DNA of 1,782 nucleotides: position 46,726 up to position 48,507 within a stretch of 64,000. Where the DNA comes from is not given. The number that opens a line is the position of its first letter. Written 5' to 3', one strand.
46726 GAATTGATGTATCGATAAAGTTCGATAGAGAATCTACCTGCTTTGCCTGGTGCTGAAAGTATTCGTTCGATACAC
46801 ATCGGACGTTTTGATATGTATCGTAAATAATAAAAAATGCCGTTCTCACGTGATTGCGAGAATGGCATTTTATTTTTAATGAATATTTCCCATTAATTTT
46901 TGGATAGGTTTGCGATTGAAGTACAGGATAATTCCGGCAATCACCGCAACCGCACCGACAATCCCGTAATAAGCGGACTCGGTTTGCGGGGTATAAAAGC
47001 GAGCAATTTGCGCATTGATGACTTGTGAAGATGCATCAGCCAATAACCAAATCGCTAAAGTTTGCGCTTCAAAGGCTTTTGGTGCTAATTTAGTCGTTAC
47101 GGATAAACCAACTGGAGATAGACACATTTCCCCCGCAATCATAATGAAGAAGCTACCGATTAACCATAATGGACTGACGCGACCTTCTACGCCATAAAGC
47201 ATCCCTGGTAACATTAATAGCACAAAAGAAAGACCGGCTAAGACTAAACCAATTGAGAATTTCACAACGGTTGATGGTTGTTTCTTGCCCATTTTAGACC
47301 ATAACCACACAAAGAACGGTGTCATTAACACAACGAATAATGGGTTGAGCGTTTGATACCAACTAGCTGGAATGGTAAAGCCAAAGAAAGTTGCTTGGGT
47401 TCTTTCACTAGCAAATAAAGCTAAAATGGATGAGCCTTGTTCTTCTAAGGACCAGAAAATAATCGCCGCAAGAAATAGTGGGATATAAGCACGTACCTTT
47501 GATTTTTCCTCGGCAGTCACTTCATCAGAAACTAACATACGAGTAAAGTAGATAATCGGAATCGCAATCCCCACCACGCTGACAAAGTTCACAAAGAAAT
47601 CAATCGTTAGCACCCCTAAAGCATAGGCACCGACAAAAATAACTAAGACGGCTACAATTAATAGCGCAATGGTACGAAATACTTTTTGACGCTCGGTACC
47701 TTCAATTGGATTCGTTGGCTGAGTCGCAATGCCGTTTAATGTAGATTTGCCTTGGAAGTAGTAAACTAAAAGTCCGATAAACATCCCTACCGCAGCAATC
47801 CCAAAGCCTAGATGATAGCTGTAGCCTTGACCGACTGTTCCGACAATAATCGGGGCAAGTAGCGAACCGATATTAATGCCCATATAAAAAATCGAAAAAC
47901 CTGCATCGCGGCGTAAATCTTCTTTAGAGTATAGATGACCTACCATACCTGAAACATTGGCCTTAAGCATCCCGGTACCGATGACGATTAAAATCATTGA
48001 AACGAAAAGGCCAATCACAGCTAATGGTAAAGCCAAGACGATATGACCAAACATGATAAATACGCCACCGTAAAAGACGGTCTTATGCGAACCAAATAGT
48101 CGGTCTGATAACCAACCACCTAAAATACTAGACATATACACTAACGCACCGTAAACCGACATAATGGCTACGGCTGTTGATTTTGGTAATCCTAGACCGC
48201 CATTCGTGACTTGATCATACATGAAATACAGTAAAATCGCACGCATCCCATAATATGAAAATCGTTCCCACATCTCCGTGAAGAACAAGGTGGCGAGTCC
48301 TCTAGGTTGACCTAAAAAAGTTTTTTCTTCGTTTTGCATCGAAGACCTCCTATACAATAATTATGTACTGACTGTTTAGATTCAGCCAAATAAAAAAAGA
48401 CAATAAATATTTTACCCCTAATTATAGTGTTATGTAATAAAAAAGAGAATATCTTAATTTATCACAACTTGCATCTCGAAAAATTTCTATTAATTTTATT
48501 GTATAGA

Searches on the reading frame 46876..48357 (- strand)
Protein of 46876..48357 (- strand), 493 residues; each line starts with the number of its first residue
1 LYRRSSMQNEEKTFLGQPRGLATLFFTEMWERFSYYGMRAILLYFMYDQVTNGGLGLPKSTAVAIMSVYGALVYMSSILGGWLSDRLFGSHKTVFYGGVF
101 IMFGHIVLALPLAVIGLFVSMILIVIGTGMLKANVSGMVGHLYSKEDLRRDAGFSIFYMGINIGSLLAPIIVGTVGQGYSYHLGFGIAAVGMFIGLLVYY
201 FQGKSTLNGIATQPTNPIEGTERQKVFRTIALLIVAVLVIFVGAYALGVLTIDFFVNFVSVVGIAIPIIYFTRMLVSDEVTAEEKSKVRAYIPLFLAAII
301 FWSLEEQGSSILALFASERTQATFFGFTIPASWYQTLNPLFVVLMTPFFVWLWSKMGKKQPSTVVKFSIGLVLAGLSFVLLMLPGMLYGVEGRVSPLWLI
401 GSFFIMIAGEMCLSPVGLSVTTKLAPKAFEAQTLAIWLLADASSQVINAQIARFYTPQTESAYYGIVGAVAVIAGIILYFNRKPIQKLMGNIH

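Call 28: search_protein_families(library=pfam, proteins=[window:46876-48357:-], max_evalue=0.00001)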
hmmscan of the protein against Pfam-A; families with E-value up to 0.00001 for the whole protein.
window:46876-48357:- (493 aa): 2 families
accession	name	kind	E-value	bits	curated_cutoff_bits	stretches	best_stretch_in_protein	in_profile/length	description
PF00854.27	PTR2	-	7.8e-80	269.1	27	1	92-460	2-384/392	POT family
PF07690.21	MFS_1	-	2.3e-21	76.5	33.4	1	34-261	7-246/347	Major Facilitator Superfamily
